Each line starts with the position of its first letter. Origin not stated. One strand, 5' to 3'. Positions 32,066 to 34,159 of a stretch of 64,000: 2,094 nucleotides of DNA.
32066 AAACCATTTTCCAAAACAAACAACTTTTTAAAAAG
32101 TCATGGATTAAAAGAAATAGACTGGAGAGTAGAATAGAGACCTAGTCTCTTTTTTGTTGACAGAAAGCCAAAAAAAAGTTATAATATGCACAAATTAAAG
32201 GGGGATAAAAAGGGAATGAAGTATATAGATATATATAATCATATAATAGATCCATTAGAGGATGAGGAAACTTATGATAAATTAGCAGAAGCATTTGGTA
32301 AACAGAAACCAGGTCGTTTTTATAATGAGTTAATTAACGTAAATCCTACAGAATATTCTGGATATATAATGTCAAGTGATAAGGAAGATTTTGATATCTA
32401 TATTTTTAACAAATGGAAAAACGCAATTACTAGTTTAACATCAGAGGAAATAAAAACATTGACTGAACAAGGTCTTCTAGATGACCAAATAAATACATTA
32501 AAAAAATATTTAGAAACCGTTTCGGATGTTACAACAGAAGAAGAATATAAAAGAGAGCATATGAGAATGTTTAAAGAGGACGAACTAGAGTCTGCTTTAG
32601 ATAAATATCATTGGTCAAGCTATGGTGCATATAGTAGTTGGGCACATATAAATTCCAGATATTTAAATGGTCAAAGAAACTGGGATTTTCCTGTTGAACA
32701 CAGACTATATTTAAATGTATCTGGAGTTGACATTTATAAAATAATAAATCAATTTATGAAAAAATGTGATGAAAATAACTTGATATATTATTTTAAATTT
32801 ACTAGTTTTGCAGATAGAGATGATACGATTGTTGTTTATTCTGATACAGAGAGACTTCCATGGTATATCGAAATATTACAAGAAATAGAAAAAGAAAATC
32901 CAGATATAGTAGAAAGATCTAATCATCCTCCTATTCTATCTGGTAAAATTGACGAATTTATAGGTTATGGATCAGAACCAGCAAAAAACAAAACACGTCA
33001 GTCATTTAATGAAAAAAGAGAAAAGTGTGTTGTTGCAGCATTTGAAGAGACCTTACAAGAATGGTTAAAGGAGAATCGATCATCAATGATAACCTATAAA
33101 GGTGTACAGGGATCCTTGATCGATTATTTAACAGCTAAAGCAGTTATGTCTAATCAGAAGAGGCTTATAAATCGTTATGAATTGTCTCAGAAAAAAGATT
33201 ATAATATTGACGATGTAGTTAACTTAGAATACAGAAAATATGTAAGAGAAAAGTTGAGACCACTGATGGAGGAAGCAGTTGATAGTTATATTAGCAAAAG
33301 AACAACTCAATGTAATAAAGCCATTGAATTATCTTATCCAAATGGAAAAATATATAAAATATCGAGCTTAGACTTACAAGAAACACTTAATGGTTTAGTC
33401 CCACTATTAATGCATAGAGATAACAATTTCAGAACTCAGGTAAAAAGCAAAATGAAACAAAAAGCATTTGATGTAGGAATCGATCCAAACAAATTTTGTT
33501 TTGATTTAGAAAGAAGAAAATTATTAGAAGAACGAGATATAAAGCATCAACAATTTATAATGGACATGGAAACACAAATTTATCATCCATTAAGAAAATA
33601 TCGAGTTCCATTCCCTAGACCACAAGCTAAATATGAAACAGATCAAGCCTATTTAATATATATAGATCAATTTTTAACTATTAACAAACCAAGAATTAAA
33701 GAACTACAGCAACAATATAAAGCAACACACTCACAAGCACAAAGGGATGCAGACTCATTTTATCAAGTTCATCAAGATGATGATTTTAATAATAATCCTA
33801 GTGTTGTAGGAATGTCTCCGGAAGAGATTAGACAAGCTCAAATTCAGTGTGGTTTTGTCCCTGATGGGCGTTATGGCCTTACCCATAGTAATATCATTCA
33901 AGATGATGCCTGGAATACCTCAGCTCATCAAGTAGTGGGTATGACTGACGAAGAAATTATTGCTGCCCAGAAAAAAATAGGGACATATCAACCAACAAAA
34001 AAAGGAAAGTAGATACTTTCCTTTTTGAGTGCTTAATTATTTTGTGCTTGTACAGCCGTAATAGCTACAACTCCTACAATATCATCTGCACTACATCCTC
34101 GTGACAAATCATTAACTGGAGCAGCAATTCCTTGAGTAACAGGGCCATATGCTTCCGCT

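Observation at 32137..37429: Two diverged ~590-aa paralogs of unknown function flanking pta-lemA, each with a consensus sigma-A promoter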

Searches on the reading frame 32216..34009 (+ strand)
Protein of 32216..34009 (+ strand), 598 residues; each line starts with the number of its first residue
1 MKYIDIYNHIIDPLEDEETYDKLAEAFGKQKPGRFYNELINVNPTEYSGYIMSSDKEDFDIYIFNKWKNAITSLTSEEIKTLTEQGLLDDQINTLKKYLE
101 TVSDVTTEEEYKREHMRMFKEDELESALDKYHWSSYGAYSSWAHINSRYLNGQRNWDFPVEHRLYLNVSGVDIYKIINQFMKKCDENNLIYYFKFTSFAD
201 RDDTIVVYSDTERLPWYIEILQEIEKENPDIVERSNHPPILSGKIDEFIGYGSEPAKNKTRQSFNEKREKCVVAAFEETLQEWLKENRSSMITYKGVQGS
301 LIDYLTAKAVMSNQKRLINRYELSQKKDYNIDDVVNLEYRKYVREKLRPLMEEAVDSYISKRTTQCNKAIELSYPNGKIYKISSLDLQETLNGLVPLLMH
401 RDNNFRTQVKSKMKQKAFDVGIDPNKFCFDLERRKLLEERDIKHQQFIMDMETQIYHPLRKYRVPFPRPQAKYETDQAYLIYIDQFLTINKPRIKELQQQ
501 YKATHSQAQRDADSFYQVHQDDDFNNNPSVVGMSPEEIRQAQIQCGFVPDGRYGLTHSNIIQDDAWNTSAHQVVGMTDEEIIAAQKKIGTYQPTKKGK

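Call 4: search_protein_families(library=pfam, proteins=[window:32216-34009:+], max_evalue=1)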
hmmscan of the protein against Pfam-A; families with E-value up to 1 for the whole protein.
window:32216-34009:+ (598 aa): 5 families
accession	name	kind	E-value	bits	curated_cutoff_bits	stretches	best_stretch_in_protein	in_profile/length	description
PF17914.6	HopA1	-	2.7e-06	27.8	22.7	1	162-284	26-149/170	HopA1 effector protein family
PF07152.18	YaeQ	-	0.013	15.6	25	1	225-317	63-148/173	YaeQ protein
PF22991.1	Lock_Gag1-like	-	0.061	13.5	27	1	64-95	12-43/44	Gag1-like, lock domain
PF06971.19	Put_DNA-bind_N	-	0.15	12.6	27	1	212-232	8-28/49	Putative DNA-binding protein N-terminus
PF13089.11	PP_kinase_N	-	0.97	10.2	23.8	0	219-291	14-84/107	Polyphosphate kinase N-terminal domain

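Call 5: search_protein_families(library=ncbifam, proteins=[window:32216-34009:+], max_evalue=1)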
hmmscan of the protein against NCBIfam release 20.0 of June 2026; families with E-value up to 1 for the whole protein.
window:32216-34009:+ (598 aa): 0 families

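Call 6: find_homologous_proteins(query=window:32216-34009:+)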
Query window:32216-34009:+ (598 aa): 616 proteins with E <= 0.001 among 8000 candidates; the best 120 are listed.
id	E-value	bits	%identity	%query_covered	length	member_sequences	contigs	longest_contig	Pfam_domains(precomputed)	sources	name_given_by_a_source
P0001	0.0e+0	1347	98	100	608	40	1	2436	PF17914.7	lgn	-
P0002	6.5e-120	420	38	100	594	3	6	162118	PF17914.7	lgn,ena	-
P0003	7.6e-118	413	37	99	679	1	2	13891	PF17914.7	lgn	-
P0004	1.9e-111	392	38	98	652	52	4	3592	-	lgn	-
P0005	6.5e-111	390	39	99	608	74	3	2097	PF17914.7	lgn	-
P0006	1.2e-109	386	39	99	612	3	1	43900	PF17914.7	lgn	-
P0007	3.6e-108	381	38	99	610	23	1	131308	PF17914.7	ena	-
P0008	5.5e-107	377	38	100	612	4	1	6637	PF17914.7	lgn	-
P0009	6.8e-106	373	39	100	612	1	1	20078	PF17914.7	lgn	-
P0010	1.1e-105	373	39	100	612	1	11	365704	PF17914.7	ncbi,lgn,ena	-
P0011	1.4e-105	372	38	99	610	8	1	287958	PF17914.7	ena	-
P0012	4.0e-105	371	37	99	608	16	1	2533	PF17914.7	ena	-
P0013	2.1e-103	365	37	99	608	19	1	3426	PF17914.7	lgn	-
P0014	6.5e-102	360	36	99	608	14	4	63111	PF17914.7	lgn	-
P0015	3.1e-100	355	37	100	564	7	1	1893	PF17914.7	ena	-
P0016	1.8e-98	349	35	100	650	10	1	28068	PF17914.7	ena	-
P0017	6.3e-93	331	33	100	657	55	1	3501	PF17914.7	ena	-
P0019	7.4e-86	307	48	55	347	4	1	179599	PF17914.7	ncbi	-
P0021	1.7e-82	296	35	72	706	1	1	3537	PF17914.7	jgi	jgi:hypothetical protein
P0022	3.8e-81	292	35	74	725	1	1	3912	PF17914.7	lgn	-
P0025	8.5e-80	287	35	76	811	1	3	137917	PF17914.7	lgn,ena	-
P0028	9.4e-79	284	36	72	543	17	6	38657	PF17914.7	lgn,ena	-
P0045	1.9e-78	283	35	77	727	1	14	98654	-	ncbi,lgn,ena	-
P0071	3.4e-78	282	35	73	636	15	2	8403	PF17914.7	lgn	-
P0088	4.8e-78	281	35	77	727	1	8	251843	-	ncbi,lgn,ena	-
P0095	5.5e-78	281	36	75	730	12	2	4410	PF17914.7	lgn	-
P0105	7.8e-78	281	27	73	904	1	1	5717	PF17914.7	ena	-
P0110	1.0e-77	280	37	75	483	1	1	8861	PF17914.7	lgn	-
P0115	1.1e-77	280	35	74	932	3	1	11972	PF17914.7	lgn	-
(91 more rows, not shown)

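Call 7: search_solved_structures(query=window:32216-34009:+, max_evalue=10, show_alignments=2)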
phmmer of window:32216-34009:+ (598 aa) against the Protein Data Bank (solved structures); distinct sequences matched with E-value up to 10: 1.
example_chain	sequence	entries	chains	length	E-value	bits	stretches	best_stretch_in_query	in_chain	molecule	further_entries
5abx_B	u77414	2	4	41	1.2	10.9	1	202-232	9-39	4E-BINDING PROTEIN MEXTLI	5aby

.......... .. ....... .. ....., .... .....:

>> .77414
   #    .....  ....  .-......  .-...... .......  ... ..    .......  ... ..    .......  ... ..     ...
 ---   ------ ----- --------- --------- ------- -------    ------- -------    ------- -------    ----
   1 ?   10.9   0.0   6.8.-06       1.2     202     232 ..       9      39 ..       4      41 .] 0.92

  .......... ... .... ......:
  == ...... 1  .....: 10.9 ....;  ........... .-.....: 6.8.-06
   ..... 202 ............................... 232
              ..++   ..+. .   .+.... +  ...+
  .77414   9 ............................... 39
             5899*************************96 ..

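Call 8: search_protein_families(library=padloc, proteins=[window:32216-34009:+], max_evalue=1)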
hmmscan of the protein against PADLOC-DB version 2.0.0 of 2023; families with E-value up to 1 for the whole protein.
window:32216-34009:+ (598 aa): 0 families

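Call 9: list_cluster_members(proteins=[P0010, P0019, P0045, P0088, P0002, P0025])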
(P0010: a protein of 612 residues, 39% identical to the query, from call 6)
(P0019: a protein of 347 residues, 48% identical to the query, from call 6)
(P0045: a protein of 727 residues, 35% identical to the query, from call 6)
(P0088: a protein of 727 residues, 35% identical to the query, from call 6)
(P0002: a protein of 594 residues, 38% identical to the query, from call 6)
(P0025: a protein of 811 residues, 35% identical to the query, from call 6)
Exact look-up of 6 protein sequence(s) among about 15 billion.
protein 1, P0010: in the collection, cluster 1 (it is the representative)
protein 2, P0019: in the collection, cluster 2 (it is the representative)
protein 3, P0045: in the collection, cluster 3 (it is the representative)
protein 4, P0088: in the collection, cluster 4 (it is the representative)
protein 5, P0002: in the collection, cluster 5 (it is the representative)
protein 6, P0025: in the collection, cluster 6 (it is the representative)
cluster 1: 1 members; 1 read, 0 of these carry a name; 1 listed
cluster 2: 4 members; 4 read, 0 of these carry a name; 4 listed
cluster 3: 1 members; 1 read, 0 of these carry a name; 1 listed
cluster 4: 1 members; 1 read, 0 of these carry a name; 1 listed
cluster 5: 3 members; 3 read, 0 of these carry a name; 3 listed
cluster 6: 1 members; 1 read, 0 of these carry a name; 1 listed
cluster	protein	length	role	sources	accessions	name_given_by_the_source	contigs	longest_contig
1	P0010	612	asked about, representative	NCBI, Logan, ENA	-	-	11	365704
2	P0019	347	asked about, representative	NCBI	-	-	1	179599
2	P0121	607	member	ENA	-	-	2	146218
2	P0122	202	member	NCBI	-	-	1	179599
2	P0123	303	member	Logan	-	-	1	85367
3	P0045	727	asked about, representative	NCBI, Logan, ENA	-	-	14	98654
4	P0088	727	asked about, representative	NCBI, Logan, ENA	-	-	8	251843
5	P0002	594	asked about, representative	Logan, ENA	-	-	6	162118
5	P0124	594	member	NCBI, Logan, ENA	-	-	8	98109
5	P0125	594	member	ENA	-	-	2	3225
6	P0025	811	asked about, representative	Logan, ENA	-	-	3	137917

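Call 13: find_related_loci(query=A1, collection=genome_contigs, flank=8000)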
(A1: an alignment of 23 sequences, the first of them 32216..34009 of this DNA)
Query A1 (598 aa) in genome_contigs; peptide patterns used: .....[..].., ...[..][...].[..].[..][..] (x = any residue, [..] = any of these).
156 stretches matched a pattern; 73 encode a relative of the query (tblastn E <= 1e-3); 73 distinct loci.
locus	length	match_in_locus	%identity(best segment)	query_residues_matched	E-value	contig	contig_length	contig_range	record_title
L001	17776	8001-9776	38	1-589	5e-119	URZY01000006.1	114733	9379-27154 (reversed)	uncultured Tenericutes bacterium isolate UMGS1513 genome assembly, contig: NODE_49_length_114733_cov_66.543051, whole ge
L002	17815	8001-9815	38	1-590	4e-116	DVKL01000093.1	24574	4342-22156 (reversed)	MAG TPA_asm: Candidatus Faecimonas intestinavium isolate USAMLcec2-12447 USAMLcec2__C149247_L24574_SRR5280393, whole gen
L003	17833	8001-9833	39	1-596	2e-110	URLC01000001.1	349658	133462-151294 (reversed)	uncultured Tenericutes bacterium isolate UMGS1110 genome assembly, contig: NODE_1_length_349658_cov_10.9852, whole genom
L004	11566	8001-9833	39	1-596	1e-109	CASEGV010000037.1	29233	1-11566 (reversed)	uncultured Mycoplasmatota bacterium isolate A2_L3_372372_idba_bin.42 genome assembly, contig: A2_L3_372372_idba_bin.42.f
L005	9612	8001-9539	39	1-508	9e-106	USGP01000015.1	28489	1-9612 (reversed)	uncultured Tenericutes bacterium isolate UMGS1700 genome assembly, contig: NODE_828_length_28489_cov_4.268306, whole gen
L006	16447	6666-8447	38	1-598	3e-128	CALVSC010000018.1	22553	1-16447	MAG: uncultured Bacilli bacterium isolate BRZ_QA__bin67 genome assembly, contig: BRZ_QA__NODE_2487_length_22553_cov_7.74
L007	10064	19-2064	32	33-596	8e-90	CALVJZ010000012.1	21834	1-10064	MAG: uncultured Bacilli bacterium isolate BRZ_PS__bin38 genome assembly, contig: BRZ_PS__NODE_3004_length_21834_cov_7.13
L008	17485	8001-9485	35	1-470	2e-87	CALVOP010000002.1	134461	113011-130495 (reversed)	MAG: uncultured Bacilli bacterium isolate BRZ_EP__bin79 genome assembly, contig: BRZ_EP__NODE_228_length_134461_cov_14.3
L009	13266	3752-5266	35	1-476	3e-87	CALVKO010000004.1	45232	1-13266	MAG: uncultured Bacilli bacterium isolate BRZ_EG__bin97 genome assembly, contig: BRZ_EG__NODE_1049_length_45232_cov_18.7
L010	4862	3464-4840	36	1-434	3e-85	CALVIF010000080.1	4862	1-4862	MAG: uncultured Bacilli bacterium isolate BRZ_QH__bin19 genome assembly, contig: BRZ_QH__NODE_28977_length_4862_cov_4.71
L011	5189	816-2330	35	1-476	2e-84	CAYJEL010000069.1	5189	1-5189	MAG TPA_asm: uncultured Muribaculaceae bacterium isolate ERP123703_co2_118 genome assembly, contig: NODE_12221_length_51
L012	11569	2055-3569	34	1-476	2e-84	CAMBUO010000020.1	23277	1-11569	MAG: uncultured Clostridia bacterium isolate SRR17382098_bin.1_metaWRAP_v1.3_MAG genome assembly, contig: ERZ10544617.13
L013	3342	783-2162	35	3-446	8e-85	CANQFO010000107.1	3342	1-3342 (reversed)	MAG: uncultured Bacilli bacterium isolate Lapin-007__bin24 genome assembly, contig: Lapin-007__NODE_14671_length_3342_co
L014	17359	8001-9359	36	1-431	6e-82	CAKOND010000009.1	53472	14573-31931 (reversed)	MAG: uncultured Bacilli bacterium isolate REFINED_METABAT215_TOP10_CONTIGS_1500_ASSEMBLY_K77_MERGED__Hadza_MoBio_hadza-E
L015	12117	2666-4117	34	1-454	2e-81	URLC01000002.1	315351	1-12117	uncultured Tenericutes bacterium isolate UMGS1110 genome assembly, contig: NODE_2_length_315351_cov_9.87753, whole genom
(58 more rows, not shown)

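Call 22: predict_structure(alignment_id=A1)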
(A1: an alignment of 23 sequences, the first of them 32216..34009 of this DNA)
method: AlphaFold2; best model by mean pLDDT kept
length: 598 residues; sequences in the alignment: 23
mean_pLDDT: 81.9   pTM: 0.76
mean pLDDT of the five models: 81.9, 81.4, 79.8, 79.8, 78.4
residues with pLDDT >= 90: 275; 70-90: 205; 50-70: 58; < 50: 60
segments of 3 or more residues with pLDDT < 50: 516-533, 548-576, 589-598
pLDDT, mean of each block of 10 residues (from residue 1): 90 93 93 84 83 95 94 91 86 93 94 85 88 78 88 69 94 96 93 91 93 94 96 91 93 75 86 96 92 85 92 84 66 78 89 89 62 73 85 94 95 95 94 90 90 89 90 90 92 87 76 56 36 55 52 41 34 51 60 44
secondary structure, 60 per line:
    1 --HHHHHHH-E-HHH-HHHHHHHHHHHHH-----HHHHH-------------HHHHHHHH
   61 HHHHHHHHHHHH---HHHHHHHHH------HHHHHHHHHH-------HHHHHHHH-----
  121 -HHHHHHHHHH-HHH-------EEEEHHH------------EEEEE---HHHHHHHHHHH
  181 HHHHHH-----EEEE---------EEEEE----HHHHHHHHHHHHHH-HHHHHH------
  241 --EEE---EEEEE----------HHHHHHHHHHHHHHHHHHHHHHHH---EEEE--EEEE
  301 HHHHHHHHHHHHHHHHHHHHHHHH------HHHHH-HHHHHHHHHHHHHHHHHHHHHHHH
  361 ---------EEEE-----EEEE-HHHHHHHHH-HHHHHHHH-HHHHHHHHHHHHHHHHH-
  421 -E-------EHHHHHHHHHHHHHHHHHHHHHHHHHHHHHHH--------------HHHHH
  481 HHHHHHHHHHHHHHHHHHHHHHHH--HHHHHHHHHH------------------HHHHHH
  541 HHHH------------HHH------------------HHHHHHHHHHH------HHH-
elements in order: H3-9 H17-29 H35-39 H53-72 H76-84 H91-100 H108-115 H122-131 E143-146 E162-166 H170-186 E192-195 E205-209 H214-227 H229-234 E243-245 E249-253 H264-287 E291-294 E297-300 H301-324 H331-335 H337-360 E370-373 E379-382 H384-392 H394-401 H403-419 H431-461 H476-504 H507-516 H535-544 H578-588

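Call 26: search_solved_structures(query=A1, max_evalue=10, show_alignments=3)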
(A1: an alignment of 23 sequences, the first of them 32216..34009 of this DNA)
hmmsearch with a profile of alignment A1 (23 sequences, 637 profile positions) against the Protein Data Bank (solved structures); distinct sequences matched with E-value up to 10: 4.
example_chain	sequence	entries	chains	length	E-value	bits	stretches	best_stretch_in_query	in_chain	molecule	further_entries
7p6u_A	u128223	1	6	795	0.31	13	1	274-398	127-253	Lon protease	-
7cra_A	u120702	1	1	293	0.53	12.2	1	276-385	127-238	Lon protease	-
2oxt_A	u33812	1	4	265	0.63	12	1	68-102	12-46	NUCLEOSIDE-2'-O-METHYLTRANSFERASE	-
8a9q_A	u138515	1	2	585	1.6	10.6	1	27-109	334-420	Albumin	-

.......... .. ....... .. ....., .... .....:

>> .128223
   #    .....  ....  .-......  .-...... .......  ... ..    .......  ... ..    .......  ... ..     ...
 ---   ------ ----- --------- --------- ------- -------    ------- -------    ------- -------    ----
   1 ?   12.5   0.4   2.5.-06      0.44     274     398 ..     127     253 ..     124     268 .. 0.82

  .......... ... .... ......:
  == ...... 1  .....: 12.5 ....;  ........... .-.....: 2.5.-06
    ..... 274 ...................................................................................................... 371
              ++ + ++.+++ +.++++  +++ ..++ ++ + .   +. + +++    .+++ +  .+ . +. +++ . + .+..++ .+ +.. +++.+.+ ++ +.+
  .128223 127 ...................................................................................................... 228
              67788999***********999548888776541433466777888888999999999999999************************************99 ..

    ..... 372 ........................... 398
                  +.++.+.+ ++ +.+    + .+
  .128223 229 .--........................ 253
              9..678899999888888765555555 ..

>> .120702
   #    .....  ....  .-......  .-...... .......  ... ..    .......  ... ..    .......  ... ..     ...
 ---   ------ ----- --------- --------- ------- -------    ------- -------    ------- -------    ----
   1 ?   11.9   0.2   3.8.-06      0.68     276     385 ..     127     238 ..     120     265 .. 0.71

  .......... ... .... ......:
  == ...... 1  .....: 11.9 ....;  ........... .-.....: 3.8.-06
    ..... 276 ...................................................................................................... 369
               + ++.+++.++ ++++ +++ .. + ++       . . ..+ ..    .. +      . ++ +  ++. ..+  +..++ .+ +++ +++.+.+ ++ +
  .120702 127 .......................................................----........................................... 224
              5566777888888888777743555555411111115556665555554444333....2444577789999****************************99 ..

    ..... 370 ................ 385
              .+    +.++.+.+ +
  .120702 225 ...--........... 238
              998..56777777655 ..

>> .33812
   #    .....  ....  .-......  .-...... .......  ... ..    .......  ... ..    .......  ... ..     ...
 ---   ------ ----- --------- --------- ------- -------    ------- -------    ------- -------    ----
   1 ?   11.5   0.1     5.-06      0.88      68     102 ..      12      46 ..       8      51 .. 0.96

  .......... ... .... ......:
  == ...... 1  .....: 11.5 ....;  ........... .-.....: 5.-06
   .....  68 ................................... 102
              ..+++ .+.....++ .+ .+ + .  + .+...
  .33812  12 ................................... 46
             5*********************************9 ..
